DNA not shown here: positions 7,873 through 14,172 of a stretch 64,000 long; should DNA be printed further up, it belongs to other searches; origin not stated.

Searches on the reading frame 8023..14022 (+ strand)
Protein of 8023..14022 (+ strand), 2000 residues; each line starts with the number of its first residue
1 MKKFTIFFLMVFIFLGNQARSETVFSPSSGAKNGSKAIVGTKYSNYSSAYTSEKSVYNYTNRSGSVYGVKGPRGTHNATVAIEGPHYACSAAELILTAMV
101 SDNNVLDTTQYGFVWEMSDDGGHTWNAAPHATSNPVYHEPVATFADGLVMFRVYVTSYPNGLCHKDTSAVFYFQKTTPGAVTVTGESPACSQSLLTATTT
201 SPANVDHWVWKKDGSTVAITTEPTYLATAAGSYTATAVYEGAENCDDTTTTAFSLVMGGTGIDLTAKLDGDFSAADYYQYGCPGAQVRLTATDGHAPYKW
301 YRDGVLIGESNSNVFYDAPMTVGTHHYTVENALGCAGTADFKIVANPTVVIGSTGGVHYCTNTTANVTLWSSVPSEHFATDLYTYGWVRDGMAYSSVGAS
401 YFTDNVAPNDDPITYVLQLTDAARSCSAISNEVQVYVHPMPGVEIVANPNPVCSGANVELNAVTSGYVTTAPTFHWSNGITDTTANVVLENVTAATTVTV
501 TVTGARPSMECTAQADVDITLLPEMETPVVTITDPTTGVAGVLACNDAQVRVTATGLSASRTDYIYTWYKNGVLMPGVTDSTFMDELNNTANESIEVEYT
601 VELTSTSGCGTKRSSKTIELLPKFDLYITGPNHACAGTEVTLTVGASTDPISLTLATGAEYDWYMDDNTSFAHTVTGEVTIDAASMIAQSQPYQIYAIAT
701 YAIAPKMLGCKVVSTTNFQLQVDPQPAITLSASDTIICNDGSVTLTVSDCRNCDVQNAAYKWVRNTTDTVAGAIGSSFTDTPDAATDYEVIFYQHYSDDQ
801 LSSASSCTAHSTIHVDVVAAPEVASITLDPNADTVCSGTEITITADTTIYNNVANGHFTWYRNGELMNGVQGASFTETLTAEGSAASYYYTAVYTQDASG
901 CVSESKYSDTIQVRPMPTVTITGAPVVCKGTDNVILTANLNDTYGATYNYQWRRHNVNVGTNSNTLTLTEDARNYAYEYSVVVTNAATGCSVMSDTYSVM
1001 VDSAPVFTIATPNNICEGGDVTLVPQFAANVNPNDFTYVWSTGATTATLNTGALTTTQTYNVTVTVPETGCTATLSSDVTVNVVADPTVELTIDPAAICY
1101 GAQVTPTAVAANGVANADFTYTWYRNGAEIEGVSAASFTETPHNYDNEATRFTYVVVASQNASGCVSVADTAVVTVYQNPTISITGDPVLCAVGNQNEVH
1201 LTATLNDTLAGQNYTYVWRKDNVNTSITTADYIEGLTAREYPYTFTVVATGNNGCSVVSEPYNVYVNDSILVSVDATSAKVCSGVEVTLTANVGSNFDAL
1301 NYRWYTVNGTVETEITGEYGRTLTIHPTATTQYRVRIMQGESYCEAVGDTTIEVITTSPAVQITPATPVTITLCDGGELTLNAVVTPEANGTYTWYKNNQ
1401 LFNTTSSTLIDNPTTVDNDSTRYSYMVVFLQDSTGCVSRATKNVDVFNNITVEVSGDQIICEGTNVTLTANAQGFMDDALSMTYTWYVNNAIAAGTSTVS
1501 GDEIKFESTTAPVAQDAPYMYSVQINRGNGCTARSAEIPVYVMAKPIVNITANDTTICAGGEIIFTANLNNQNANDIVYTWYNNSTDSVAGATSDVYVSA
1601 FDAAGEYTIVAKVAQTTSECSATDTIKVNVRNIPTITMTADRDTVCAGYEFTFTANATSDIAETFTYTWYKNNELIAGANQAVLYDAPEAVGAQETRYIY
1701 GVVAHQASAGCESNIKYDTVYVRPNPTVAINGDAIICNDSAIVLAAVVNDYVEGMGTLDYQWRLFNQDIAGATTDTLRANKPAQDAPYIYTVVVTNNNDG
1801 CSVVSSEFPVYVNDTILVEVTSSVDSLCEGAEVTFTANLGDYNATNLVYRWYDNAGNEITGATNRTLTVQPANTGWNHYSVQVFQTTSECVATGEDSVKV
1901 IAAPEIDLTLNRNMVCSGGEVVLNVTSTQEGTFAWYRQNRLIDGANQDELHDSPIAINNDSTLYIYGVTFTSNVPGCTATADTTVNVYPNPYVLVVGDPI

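Call 86: search_protein_families(library=pfam, max_evalue=0.00001, proteins=[window:8023-14022:+])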
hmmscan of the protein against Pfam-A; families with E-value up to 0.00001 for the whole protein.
window:8023-14022:+ (2000 aa): 2 families
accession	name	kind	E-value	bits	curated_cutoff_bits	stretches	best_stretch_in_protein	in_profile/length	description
PF13927.12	Ig_3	-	8.5e-26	90.7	30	0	1363-1409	4-59/78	Immunoglobulin domain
PF13895.12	Ig_2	-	1.9e-09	38.1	27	0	827-904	3-73/79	Immunoglobulin domain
